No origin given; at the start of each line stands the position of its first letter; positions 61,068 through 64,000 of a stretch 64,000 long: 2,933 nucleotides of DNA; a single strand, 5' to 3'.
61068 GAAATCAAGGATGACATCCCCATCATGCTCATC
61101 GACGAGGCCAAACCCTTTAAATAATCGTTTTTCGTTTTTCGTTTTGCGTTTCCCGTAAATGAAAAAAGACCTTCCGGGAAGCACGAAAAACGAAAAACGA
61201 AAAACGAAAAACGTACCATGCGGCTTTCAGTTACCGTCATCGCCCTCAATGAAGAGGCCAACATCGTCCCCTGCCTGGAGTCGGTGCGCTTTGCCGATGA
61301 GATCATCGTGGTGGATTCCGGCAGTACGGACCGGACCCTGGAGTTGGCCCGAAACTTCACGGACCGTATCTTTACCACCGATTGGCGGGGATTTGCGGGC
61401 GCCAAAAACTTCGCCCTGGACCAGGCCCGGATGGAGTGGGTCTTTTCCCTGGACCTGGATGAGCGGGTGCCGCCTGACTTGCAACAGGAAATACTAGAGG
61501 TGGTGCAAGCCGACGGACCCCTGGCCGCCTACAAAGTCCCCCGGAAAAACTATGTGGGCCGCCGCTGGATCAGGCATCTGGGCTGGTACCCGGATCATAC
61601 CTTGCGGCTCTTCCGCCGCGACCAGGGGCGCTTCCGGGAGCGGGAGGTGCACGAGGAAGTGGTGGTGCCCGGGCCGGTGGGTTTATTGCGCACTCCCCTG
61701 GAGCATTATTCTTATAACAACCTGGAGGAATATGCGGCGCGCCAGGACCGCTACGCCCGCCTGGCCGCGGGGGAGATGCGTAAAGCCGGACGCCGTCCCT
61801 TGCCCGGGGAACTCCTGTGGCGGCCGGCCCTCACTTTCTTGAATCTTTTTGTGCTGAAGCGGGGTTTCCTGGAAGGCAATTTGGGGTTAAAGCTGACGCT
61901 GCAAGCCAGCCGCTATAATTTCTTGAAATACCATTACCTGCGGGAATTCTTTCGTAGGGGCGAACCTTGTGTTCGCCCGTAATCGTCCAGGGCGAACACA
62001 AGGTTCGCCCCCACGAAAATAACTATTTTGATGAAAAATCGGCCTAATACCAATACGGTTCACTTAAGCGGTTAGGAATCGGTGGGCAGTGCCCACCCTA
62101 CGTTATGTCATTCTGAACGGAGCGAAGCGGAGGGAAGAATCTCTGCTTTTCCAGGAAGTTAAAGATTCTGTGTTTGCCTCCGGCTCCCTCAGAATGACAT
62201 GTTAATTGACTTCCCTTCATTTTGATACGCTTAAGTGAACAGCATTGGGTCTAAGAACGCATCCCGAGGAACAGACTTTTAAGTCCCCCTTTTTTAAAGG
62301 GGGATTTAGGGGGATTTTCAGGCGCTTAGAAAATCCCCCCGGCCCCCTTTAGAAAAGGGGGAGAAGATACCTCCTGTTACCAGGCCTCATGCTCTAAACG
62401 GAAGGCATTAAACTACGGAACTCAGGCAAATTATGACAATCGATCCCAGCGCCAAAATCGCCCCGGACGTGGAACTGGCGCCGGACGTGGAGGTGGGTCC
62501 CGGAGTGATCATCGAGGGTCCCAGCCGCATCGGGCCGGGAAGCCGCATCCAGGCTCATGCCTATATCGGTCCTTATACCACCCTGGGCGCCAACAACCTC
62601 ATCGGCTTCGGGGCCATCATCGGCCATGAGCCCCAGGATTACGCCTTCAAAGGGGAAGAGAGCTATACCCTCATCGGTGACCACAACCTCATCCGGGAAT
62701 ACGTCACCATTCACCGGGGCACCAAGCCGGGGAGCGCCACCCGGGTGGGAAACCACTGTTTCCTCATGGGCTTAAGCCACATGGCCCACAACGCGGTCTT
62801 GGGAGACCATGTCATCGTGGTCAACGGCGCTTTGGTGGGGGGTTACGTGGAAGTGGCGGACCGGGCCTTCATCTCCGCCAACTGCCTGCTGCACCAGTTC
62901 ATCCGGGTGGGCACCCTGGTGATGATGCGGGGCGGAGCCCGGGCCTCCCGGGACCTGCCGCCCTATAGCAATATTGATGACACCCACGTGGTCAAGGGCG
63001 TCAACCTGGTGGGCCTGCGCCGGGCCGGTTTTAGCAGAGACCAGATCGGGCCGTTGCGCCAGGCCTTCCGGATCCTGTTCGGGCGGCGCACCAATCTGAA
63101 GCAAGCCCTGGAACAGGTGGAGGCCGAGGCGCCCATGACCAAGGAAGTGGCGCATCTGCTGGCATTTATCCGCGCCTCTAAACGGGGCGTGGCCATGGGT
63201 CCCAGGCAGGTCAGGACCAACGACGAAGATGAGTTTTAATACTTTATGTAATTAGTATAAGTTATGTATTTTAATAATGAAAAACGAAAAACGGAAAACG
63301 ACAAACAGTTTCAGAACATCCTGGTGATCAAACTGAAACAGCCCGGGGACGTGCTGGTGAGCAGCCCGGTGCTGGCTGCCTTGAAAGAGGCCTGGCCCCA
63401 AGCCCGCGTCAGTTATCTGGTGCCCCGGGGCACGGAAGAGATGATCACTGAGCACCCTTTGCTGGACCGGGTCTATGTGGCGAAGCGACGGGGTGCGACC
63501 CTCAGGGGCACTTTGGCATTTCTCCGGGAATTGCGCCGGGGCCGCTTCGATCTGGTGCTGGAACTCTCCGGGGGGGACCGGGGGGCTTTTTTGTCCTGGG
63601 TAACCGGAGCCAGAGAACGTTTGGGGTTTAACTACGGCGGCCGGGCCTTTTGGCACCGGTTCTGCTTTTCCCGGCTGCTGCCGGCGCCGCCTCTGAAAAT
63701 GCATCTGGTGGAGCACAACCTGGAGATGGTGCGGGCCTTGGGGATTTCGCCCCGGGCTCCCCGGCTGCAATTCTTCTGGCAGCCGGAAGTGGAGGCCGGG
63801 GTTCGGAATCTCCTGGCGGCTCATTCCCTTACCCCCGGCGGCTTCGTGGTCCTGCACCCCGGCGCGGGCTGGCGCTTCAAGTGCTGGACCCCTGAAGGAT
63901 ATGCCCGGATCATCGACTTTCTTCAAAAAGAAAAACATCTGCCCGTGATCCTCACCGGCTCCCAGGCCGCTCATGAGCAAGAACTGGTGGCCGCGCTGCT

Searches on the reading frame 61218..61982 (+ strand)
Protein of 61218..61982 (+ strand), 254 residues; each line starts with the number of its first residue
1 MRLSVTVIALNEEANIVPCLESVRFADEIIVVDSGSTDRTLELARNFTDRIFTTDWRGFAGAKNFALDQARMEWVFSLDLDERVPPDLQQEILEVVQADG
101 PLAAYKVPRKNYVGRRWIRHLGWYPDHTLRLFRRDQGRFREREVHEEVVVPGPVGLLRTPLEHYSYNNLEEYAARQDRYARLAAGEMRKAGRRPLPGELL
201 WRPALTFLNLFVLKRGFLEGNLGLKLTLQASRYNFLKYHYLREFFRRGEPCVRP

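Call 11: search_protein_families(library=pfam, proteins=[window:61218-61982:+])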
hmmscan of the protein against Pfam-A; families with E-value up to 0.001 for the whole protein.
window:61218-61982:+ (254 aa): 1 family
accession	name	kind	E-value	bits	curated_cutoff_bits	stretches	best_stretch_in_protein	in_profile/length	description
PF00535.33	Glycos_transf_2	-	1.4e-22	80.9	23.3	1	4-138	1-141/168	Glycosyl transferase family 2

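Call 40: find_related_loci(query=window:61218-61982:+, collection=metagenome_contigs, flank=5000)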
Query window:61218-61982:+ (254 aa) in metagenome_contigs; peptide patterns used: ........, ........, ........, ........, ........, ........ (x = any residue, [..] = any of these).
228 stretches matched a pattern; 88 encode a relative of the query (tblastn E <= 1e-3); the best 80 are kept; 79 distinct loci.
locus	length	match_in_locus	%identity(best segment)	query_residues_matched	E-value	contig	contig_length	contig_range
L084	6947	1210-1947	89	1-246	9e-147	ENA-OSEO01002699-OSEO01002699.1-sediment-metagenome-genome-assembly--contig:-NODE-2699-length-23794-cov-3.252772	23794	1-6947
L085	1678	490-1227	84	1-246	2e-150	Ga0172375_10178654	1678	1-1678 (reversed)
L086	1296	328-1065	84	1-246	2e-145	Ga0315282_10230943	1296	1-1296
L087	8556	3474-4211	81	1-246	1e-132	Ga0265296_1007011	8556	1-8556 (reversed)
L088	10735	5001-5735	82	1-244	3e-128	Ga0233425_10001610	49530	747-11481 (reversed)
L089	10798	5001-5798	77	1-254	4e-128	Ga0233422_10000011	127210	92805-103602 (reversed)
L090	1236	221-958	81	1-246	2e-137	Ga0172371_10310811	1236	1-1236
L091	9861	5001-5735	77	2-246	8e-125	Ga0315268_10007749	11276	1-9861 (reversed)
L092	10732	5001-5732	84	3-246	2e-122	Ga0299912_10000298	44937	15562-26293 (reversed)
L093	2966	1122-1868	78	2-250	5e-125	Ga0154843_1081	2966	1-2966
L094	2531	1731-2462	82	1-244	4e-126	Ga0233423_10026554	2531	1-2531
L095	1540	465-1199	70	2-246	1e-125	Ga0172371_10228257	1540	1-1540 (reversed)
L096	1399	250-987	83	1-246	8e-126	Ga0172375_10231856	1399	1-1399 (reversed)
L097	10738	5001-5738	82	1-246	4e-116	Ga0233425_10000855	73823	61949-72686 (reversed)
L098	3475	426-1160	70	2-246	3e-117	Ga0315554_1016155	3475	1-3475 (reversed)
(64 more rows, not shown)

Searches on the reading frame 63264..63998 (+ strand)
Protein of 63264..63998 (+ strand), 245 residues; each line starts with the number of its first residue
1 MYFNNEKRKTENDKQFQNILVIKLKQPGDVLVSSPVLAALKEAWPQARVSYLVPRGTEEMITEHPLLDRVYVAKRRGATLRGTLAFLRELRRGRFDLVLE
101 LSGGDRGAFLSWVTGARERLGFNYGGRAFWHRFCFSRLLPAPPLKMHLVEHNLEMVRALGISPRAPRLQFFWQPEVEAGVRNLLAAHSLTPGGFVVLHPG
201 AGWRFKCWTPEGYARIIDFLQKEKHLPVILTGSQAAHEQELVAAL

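Call 11: search_protein_families(library=pfam, proteins=[window:63264-63998:+])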
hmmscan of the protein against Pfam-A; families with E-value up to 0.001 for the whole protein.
window:63264-63998:+ (245 aa): 1 family
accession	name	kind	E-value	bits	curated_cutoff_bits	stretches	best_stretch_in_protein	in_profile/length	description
PF01075.23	Glyco_transf_9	-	3.2e-14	53.3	22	1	84-244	2-156/247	Glycosyltransferase family 9 (heptosyltransferase)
